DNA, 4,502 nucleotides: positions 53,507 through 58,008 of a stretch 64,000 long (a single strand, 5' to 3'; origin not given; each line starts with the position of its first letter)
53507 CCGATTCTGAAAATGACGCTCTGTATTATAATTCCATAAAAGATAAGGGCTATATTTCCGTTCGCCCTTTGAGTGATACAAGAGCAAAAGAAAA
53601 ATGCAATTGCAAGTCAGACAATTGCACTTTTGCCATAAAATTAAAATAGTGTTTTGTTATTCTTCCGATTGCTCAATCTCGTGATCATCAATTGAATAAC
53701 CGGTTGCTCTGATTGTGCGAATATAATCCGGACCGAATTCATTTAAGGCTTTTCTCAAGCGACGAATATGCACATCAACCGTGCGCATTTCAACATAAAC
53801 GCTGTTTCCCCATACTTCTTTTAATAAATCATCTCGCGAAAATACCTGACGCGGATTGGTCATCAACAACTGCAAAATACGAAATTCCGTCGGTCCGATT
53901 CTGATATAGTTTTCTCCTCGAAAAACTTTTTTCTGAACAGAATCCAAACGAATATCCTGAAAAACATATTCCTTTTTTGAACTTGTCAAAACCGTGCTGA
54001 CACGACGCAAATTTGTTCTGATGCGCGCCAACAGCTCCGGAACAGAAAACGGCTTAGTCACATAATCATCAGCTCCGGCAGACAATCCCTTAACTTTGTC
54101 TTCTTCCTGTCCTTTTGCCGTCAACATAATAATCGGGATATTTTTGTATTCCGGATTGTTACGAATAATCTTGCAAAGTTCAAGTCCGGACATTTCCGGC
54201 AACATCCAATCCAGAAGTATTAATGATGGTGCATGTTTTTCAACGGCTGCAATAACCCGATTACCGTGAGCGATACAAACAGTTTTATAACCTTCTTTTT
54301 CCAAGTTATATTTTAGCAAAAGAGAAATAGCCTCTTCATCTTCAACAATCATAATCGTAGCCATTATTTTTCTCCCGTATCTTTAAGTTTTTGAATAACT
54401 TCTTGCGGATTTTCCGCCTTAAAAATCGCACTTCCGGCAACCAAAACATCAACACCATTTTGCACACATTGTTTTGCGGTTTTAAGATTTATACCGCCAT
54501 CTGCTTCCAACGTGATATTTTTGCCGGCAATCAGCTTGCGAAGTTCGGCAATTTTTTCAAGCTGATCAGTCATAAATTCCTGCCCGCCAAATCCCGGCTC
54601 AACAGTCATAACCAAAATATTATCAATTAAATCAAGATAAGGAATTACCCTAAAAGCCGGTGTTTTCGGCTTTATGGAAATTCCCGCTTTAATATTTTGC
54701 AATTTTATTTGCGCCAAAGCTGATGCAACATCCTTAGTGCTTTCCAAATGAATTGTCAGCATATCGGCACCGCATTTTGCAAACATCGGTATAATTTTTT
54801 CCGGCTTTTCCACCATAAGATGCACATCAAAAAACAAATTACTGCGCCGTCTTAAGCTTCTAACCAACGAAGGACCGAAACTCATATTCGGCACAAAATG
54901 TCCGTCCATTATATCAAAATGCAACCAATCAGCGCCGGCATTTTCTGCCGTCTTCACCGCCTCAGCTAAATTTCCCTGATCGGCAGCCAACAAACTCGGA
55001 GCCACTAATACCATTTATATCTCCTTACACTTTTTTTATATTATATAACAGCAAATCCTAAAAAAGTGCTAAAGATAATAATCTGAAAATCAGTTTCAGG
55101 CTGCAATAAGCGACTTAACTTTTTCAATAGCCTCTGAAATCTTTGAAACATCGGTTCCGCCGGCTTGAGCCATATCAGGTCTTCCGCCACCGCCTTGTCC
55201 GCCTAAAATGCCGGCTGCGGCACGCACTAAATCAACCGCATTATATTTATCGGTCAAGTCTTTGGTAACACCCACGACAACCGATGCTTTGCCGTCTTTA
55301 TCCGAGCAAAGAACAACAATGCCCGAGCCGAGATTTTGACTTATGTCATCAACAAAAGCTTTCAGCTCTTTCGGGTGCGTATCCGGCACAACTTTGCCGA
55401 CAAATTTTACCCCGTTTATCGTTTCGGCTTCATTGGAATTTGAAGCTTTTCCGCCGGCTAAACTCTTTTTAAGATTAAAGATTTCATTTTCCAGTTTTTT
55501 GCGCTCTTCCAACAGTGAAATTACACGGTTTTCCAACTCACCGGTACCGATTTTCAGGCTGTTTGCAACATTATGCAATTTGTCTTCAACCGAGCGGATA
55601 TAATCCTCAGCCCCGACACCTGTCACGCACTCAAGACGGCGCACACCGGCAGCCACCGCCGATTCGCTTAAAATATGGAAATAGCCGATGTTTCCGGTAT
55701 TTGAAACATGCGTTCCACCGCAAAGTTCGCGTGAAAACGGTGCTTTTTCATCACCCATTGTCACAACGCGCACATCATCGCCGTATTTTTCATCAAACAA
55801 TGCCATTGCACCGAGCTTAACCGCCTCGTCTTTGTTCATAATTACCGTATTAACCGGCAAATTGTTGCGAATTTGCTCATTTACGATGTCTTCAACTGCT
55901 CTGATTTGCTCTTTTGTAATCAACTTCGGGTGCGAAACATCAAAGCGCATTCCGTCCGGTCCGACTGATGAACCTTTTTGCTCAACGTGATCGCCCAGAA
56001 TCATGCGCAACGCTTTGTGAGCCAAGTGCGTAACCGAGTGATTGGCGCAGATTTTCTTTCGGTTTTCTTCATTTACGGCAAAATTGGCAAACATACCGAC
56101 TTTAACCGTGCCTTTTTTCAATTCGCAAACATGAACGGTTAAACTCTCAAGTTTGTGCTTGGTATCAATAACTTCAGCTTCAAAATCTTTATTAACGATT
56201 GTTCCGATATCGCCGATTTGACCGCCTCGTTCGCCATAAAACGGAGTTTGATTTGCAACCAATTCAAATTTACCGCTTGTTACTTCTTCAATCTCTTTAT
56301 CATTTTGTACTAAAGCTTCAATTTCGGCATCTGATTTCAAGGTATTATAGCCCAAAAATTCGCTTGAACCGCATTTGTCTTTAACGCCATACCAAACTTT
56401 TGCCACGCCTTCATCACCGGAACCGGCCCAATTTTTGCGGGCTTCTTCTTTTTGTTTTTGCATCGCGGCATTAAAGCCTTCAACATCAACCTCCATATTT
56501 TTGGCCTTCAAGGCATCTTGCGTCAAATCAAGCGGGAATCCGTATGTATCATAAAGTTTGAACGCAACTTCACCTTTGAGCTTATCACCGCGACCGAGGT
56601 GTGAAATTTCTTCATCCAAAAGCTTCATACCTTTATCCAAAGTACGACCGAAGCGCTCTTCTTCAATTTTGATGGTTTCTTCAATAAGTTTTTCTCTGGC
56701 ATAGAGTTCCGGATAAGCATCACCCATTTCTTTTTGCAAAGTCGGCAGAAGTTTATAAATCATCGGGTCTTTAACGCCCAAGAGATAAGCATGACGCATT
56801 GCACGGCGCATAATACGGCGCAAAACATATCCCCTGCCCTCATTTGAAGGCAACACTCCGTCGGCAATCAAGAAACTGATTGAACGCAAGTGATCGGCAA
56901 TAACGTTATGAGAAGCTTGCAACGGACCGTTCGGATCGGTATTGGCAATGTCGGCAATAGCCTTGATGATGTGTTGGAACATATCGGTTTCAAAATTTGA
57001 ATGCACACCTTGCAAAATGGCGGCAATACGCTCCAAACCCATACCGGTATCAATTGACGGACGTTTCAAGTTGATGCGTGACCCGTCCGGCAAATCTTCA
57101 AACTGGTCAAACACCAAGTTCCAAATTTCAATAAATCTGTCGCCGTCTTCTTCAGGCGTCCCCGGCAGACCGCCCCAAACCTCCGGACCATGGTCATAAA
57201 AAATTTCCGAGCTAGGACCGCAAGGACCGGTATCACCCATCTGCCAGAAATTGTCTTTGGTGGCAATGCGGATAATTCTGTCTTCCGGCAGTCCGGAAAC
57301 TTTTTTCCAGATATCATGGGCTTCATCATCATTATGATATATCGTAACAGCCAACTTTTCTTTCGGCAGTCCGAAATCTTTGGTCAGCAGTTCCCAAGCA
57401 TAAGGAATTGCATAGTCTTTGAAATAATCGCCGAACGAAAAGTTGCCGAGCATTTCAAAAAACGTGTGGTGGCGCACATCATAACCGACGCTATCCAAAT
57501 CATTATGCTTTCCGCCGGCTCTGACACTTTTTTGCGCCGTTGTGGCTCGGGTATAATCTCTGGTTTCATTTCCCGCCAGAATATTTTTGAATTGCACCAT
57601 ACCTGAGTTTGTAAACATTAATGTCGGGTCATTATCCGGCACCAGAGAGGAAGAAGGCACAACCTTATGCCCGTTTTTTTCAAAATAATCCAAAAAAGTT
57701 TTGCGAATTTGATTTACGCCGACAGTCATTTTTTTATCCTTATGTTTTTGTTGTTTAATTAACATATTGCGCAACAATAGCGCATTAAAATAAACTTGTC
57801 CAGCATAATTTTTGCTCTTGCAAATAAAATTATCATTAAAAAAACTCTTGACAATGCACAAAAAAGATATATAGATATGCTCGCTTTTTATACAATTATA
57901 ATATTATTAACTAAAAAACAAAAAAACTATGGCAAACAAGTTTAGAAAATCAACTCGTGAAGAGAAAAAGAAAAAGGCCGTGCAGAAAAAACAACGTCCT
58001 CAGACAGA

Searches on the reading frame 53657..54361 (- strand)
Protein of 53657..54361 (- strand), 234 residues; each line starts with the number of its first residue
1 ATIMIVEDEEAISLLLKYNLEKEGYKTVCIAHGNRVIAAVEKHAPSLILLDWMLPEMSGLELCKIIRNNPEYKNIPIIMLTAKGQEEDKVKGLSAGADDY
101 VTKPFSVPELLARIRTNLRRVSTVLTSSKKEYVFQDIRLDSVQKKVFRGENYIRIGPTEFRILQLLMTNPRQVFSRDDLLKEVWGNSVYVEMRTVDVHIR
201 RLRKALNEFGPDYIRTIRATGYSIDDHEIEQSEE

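Call 38: search_protein_families(library=pfam, proteins=[window:53657-54361:-], max_evalue=0.00001)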
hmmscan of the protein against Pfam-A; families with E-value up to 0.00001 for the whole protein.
window:53657-54361:- (234 aa): 2 families
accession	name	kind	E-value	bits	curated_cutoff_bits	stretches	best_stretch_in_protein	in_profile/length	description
PF00072.30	Response_reg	-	3e-30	105.1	30.2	1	3-115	1-111/111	Response regulator receiver domain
PF00486.34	Trans_reg_C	-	4.7e-26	91.1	26.2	1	153-223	4-76/77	Transcriptional regulatory protein, C terminal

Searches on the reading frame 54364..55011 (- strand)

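Call 38: search_protein_families(library=pfam, proteins=[window:54364-55011:-], max_evalue=0.00001)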
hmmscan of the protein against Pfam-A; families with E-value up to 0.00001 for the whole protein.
window:54364-55011:- (215 aa): 2 families
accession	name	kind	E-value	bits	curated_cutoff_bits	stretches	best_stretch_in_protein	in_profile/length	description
PF00834.25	Ribul_P_3_epim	-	4.9e-70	235.4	21.1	1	3-197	2-198/198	Ribulose-phosphate 3 epimerase family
PF00215.30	OMPdecase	-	6.7e-07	29.9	27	0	144-208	153-220/221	Orotidine 5'-phosphate decarboxylase / HUMPS family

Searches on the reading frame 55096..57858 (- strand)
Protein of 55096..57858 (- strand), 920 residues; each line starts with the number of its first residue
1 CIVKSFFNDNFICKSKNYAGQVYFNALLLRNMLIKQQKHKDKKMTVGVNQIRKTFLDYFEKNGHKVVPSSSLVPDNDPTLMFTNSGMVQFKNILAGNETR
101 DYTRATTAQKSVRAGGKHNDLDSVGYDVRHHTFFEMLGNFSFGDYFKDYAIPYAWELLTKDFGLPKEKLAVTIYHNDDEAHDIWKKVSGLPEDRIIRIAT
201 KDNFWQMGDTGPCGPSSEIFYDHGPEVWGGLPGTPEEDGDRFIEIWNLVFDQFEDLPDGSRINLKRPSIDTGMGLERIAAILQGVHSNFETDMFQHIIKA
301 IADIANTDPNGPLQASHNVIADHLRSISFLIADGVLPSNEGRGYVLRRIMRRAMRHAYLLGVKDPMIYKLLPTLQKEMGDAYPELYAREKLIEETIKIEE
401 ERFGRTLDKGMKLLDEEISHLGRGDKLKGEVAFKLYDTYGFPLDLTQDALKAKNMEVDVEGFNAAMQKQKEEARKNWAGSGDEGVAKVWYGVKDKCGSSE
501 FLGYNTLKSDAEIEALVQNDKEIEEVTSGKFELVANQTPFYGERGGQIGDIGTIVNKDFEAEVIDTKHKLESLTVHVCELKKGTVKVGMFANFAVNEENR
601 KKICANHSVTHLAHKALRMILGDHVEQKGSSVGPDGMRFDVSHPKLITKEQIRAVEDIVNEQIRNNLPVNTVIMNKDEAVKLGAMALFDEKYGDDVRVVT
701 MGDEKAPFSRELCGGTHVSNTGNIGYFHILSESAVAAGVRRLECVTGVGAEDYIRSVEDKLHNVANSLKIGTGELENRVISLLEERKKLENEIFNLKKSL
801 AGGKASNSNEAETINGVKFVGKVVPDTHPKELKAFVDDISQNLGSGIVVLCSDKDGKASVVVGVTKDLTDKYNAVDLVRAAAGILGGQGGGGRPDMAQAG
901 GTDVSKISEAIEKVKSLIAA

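Call 38: search_protein_families(library=pfam, proteins=[window:55096-57858:-], max_evalue=0.00001)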
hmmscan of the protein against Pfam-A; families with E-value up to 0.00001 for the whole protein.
window:55096-57858:- (920 aa): 3 families
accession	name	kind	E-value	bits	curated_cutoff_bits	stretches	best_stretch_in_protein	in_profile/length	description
PF01411.24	tRNA-synt_2c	-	3.6e-213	709.5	30.3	1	50-597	1-550/552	tRNA synthetases class II (A)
PF02272.25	DHHA1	-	2e-18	67.2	25.9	1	817-919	2-101/102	DHHA1 domain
PF07973.19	tRNA_SAD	-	2.1e-17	63.3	24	1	696-743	1-44/44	Threonyl and Alanyl tRNA synthetase second additional domain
